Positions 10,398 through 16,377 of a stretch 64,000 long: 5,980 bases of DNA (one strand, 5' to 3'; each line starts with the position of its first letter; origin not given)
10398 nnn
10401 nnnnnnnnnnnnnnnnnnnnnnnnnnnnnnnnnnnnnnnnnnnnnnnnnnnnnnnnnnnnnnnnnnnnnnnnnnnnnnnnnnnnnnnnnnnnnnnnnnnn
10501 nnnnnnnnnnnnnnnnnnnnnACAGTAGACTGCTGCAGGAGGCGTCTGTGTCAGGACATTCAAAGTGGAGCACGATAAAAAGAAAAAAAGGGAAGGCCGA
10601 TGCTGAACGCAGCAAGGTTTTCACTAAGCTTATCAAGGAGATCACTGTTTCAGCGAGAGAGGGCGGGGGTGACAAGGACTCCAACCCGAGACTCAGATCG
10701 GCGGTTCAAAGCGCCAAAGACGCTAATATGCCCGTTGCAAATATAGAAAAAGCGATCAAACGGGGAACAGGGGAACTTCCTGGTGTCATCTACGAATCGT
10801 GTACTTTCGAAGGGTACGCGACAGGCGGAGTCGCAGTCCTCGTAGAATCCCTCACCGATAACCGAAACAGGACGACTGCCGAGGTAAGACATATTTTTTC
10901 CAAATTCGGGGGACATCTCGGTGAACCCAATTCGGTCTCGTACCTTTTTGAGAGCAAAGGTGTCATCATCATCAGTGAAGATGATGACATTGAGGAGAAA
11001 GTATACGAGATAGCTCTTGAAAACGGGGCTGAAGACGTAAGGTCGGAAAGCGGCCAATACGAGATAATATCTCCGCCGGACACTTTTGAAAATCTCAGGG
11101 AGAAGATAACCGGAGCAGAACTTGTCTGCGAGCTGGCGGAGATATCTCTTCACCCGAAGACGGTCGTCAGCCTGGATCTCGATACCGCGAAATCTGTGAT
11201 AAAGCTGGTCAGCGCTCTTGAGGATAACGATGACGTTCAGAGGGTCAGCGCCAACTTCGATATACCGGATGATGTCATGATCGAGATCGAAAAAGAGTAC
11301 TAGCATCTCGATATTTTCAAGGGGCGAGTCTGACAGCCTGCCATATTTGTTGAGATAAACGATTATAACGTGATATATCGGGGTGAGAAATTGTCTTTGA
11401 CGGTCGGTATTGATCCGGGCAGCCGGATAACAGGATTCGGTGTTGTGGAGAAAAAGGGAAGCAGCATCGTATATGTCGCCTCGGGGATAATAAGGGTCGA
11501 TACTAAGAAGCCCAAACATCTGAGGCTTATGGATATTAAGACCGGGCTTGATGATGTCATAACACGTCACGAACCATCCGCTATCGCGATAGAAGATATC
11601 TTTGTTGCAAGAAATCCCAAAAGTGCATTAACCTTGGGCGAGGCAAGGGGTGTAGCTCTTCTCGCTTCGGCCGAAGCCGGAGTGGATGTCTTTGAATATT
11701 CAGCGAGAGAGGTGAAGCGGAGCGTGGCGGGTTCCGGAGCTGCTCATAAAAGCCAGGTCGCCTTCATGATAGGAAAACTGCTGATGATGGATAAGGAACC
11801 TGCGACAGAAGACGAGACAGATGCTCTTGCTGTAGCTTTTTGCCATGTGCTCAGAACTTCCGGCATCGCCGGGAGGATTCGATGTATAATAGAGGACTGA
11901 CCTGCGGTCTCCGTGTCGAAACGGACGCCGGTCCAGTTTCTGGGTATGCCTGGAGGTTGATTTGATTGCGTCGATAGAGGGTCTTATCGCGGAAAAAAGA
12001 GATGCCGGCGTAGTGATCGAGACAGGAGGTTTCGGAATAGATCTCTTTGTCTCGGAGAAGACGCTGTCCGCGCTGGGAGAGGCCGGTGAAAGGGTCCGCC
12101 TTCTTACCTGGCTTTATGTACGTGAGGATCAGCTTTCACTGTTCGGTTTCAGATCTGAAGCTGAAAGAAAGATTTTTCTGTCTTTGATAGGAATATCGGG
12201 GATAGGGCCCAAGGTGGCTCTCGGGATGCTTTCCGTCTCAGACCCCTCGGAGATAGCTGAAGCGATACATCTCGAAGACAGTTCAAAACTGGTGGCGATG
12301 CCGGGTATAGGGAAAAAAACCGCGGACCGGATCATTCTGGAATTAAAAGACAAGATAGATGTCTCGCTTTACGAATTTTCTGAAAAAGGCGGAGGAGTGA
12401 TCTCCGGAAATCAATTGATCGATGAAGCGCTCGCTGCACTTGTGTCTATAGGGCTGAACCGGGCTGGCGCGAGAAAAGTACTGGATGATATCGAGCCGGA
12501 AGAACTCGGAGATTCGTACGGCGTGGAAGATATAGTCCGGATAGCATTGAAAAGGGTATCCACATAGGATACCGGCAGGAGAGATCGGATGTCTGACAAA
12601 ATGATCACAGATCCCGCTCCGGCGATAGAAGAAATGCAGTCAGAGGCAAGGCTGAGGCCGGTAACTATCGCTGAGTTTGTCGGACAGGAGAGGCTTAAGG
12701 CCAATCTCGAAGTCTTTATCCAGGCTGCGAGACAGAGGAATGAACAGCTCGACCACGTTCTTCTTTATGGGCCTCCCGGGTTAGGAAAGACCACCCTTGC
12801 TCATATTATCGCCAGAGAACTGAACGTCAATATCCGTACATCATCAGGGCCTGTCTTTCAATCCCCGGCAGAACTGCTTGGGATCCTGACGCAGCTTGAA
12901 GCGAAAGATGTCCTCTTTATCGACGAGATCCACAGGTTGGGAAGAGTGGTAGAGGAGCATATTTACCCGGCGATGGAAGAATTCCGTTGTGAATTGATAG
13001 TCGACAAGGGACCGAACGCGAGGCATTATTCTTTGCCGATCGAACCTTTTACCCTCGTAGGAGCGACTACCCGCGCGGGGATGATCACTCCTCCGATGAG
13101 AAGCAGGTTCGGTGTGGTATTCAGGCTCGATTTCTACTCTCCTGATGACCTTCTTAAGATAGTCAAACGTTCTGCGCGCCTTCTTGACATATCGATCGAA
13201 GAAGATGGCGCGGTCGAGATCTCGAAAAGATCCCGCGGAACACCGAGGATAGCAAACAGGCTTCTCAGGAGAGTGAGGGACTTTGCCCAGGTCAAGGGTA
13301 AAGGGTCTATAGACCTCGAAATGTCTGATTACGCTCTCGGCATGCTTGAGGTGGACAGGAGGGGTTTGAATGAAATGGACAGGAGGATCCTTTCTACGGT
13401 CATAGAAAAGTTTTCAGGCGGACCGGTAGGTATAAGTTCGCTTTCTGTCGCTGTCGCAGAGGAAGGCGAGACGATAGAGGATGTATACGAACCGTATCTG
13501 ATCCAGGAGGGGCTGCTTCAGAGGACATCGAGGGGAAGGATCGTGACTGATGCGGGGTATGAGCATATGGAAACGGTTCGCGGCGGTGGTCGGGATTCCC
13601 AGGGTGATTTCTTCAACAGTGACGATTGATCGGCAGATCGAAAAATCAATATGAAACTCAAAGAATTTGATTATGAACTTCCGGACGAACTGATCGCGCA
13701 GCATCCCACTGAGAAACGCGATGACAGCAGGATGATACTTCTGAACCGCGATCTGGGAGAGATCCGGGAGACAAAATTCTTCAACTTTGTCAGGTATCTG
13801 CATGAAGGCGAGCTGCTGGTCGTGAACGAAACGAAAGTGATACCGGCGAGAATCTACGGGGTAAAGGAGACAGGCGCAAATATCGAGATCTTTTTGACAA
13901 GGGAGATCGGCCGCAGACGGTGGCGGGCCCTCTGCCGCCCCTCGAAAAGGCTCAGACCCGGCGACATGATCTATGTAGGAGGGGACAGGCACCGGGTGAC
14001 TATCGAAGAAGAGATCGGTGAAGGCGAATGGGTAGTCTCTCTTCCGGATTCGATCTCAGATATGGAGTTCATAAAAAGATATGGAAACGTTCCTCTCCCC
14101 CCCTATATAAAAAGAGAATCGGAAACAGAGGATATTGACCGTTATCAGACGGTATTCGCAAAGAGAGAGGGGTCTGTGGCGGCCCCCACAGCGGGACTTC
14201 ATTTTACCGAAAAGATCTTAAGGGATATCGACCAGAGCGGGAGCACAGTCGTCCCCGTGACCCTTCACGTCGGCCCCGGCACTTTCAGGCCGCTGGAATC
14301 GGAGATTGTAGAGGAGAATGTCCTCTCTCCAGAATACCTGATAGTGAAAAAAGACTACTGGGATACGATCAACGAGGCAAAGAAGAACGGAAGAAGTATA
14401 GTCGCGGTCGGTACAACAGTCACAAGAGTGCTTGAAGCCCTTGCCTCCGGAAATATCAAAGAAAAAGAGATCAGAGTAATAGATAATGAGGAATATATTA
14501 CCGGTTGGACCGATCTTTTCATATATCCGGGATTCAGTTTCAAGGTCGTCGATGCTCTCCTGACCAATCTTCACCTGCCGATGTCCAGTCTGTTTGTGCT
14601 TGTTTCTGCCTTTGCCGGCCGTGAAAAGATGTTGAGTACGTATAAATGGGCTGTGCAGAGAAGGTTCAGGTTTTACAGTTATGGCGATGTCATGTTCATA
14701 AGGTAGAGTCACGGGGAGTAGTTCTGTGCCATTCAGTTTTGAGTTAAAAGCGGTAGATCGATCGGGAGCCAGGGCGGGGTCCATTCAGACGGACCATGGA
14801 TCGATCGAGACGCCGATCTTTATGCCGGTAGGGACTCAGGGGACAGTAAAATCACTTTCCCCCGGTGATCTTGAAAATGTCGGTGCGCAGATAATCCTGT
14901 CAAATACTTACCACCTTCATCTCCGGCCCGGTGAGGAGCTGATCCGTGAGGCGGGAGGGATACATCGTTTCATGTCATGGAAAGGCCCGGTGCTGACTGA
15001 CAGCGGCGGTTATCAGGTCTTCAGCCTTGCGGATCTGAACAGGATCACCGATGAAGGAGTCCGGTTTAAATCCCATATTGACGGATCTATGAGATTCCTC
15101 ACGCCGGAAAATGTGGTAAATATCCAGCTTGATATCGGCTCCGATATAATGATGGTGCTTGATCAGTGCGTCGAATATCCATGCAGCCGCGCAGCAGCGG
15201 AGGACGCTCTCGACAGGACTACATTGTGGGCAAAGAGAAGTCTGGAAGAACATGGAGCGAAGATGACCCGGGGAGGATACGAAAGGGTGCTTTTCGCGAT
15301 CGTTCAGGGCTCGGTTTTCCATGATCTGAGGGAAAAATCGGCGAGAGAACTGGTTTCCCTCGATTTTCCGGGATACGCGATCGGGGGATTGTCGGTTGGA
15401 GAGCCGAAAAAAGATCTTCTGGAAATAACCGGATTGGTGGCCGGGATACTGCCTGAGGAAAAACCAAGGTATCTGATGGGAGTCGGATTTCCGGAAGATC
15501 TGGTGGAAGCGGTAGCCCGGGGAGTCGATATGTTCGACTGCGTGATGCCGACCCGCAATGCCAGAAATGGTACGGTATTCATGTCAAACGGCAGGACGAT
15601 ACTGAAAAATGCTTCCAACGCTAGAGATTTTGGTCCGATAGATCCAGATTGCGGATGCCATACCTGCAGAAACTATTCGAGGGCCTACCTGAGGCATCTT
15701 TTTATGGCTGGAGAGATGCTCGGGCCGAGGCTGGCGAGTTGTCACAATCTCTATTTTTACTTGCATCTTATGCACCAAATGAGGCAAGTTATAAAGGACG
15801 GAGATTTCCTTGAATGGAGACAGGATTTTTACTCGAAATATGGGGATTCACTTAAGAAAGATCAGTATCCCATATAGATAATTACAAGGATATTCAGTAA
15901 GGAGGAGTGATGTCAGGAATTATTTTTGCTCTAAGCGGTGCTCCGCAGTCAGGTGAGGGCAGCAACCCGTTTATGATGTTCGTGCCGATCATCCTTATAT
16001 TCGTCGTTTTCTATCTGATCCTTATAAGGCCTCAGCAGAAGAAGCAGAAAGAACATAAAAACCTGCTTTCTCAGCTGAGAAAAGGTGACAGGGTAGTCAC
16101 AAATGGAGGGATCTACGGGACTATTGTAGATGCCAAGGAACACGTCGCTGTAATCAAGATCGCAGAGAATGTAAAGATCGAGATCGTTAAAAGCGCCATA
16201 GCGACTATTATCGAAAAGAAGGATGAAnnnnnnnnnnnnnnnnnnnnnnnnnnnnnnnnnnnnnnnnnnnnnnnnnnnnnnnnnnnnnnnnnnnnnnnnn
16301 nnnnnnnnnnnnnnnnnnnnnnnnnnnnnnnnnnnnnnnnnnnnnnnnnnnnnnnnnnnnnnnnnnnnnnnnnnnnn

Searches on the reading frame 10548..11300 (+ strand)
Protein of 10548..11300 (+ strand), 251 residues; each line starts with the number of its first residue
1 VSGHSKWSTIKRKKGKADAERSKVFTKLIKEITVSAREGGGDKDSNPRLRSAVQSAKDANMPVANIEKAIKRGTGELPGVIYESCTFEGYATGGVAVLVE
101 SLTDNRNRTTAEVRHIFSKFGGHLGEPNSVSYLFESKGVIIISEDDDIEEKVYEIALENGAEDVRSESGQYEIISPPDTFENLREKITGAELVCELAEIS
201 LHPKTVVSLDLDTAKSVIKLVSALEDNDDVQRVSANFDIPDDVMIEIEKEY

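Call 29: search_protein_families(library=pfam, max_evalue=0.000001, proteins=[window:10548-11300:+])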
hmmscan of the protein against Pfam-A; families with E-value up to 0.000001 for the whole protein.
window:10548-11300:+ (251 aa): 2 families
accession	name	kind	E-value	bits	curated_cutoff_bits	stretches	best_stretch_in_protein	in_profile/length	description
PF01709.26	Transcrip_reg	-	2.5e-52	177.3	27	1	82-237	1-160/160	TACO1/YebC second and third domain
PF20772.2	TACO1_YebC_N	-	2.2e-32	111.8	36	1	5-76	1-73/73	TACO1/YebC protein N-terminal domain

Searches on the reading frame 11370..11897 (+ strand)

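Call 29: search_protein_families(library=pfam, max_evalue=0.000001, proteins=[window:11370-11897:+])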
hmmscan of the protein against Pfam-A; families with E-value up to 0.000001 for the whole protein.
window:11370-11897:+ (176 aa): 1 family
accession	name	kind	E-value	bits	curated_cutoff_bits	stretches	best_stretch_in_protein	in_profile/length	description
PF02075.23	RuvC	-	1e-50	171.9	22.2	1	12-159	2-148/148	Crossover junction endodeoxyribonuclease RuvC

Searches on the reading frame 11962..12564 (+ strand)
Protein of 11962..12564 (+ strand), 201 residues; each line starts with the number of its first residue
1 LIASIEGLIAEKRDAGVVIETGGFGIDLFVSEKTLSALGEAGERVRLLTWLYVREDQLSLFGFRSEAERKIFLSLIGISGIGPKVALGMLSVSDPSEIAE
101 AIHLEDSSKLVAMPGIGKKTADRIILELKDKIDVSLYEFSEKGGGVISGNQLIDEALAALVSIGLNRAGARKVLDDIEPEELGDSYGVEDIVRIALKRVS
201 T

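Call 29: search_protein_families(library=pfam, max_evalue=0.000001, proteins=[window:11962-12564:+])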
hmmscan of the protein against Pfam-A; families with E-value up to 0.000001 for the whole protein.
window:11962-12564:+ (201 aa): 2 families
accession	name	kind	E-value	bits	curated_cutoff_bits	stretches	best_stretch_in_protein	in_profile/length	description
PF01330.27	RuvA_N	-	4.1e-19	68.9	23.6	1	1-62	1-61/61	RuvA N terminal domain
PF14520.12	HHH_5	-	3.3e-17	63.1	27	1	72-130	1-57/57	Helix-hairpin-helix domain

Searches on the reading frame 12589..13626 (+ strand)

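Call 30: search_protein_families(library=pfam, max_evalue=0.000001, proteins=[window:12589-13626:+])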
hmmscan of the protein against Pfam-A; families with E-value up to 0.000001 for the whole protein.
window:12589-13626:+ (346 aa): 5 families
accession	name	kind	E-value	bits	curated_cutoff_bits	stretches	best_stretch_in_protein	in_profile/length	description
PF05496.18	RuvB_N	-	3.3e-71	238.6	27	1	22-180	1-159/159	Holliday junction DNA helicase RuvB P-loop domain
PF17864.7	AAA_lid_4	-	4.5e-33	113.3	27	1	183-256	1-74/74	RuvB AAA lid domain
PF05491.19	RuvB_C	-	1.1e-25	89.8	24.7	1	258-328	2-72/72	RuvB C-terminal winged helix domain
PF00004.35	AAA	-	6.2e-21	75.7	21.2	1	57-180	1-129/131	ATPase family associated with various cellular activities (AAA)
PF07728.20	AAA_5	-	3.3e-08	34.1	22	1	56-174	1-139/139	AAA domain (dynein-related subfamily)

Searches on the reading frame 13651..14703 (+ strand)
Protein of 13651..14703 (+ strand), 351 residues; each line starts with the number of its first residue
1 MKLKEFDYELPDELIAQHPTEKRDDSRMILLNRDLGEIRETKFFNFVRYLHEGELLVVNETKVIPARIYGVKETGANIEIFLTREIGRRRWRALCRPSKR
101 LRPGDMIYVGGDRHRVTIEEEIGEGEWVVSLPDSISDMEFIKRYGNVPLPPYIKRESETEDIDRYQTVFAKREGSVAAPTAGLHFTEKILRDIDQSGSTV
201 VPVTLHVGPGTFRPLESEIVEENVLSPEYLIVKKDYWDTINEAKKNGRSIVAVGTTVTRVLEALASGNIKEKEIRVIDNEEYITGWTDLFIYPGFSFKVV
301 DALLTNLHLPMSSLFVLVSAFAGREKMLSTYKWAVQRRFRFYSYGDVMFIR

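Call 30: search_protein_families(library=pfam, max_evalue=0.000001, proteins=[window:13651-14703:+])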
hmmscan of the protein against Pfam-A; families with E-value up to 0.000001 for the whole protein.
window:13651-14703:+ (351 aa): 1 family
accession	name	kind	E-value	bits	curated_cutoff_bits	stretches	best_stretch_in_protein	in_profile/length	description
PF02547.20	Queuosine_synth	-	1.4e-120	402.7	25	1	3-350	1-322/322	Queuosine biosynthesis protein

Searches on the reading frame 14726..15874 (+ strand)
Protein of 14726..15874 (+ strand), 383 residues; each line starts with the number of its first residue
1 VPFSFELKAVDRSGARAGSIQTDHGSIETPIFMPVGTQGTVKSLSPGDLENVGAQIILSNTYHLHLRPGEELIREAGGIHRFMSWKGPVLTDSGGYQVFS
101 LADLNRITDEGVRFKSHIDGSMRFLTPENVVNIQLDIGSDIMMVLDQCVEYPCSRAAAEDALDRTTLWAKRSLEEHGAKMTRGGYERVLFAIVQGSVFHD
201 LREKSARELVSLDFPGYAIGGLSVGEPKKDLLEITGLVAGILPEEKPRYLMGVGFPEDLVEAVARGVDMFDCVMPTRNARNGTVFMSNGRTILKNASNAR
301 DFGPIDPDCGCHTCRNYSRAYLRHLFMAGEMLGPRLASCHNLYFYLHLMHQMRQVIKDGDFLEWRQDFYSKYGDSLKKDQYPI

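Call 30: search_protein_families(library=pfam, max_evalue=0.000001, proteins=[window:14726-15874:+])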
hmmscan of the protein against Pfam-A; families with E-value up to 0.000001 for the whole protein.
window:14726-15874:+ (383 aa): 1 family
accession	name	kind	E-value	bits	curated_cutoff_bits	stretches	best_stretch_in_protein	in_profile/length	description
PF01702.25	TGT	-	7.4e-164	545.4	26.3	1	14-372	2-355/357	Queuine tRNA-ribosyltransferase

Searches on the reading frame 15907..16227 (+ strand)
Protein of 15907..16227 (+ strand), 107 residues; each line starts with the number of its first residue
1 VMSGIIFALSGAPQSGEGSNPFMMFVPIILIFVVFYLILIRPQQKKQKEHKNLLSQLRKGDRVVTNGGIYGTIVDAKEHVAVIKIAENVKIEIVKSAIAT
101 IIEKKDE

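Call 30: search_protein_families(library=pfam, max_evalue=0.000001, proteins=[window:15907-16227:+])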
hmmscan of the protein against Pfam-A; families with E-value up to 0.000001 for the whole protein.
window:15907-16227:+ (107 aa): 1 family
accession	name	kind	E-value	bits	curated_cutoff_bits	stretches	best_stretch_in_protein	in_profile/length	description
PF02699.20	YajC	-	5.9e-31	106.6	28.2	1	23-99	1-77/78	Preprotein translocase subunit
